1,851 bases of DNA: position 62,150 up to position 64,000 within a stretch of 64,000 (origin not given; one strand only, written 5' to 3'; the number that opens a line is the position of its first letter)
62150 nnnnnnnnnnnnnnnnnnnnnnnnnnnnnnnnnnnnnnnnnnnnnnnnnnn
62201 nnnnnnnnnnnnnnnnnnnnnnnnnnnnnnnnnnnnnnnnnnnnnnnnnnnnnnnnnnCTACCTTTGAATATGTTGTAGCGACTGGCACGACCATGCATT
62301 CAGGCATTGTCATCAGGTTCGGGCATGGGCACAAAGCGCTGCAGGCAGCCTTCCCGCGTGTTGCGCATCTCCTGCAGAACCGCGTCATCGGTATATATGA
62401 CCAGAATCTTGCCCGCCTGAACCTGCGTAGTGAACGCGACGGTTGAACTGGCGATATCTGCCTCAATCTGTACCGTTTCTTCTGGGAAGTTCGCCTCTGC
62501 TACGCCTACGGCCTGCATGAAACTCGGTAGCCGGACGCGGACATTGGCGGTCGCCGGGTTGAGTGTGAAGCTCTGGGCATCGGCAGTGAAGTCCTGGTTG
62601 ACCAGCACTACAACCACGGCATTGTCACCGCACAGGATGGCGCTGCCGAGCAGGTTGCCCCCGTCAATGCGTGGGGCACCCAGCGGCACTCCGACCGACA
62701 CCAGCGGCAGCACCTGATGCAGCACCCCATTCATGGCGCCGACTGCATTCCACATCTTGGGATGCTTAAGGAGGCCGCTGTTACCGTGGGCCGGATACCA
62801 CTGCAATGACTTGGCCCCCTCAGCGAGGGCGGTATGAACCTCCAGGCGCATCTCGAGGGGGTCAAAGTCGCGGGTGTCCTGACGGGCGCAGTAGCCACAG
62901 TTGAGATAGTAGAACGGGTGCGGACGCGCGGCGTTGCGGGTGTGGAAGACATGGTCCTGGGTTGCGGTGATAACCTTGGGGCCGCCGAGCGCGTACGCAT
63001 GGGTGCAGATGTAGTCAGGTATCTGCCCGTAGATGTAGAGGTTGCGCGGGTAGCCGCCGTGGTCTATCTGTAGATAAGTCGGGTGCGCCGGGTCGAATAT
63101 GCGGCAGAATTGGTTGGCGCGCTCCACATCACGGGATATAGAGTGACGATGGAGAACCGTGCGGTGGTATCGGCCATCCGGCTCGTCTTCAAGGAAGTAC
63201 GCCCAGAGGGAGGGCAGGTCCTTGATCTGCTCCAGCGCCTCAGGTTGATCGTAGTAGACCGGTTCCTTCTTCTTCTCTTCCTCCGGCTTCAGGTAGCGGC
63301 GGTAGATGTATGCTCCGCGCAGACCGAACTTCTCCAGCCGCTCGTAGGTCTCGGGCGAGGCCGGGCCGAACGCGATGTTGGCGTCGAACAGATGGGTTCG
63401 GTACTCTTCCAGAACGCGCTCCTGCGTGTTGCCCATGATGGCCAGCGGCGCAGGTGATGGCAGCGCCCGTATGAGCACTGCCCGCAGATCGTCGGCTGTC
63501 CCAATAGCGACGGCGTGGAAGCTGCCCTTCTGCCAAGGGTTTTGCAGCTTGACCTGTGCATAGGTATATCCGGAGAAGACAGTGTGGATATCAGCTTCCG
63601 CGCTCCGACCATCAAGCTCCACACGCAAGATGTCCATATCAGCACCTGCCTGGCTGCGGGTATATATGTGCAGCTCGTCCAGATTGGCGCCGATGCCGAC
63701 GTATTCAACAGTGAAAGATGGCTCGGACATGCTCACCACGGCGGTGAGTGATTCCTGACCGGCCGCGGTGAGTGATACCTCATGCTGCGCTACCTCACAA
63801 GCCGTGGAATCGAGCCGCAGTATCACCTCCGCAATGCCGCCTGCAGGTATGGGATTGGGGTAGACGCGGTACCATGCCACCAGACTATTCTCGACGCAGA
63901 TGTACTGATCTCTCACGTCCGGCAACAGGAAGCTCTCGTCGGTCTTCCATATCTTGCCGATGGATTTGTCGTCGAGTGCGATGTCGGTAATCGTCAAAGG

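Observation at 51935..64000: Candidate undescribed glycan-foraging system: GH-like enzymes + stand-alone CBM proteins + peptidase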

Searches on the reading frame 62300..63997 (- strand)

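Call 4: search_protein_families(library=pfam, proteins=[window:62300-63997:-], max_evalue=0.1)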
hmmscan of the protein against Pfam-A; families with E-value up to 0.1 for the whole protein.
window:62300-63997:- (565 aa): 1 family
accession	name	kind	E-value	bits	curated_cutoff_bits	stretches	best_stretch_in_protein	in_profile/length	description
PF17189.10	Glyco_hydro_30C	-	0.056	14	22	0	447-491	15-58/65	Glycosyl hydrolase family 30 beta sandwich domain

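Call 5: search_protein_families(library=ncbifam, proteins=[window:62300-63997:-], max_evalue=0.1)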
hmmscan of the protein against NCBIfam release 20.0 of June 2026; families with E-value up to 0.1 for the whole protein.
window:62300-63997:- (565 aa): 0 families
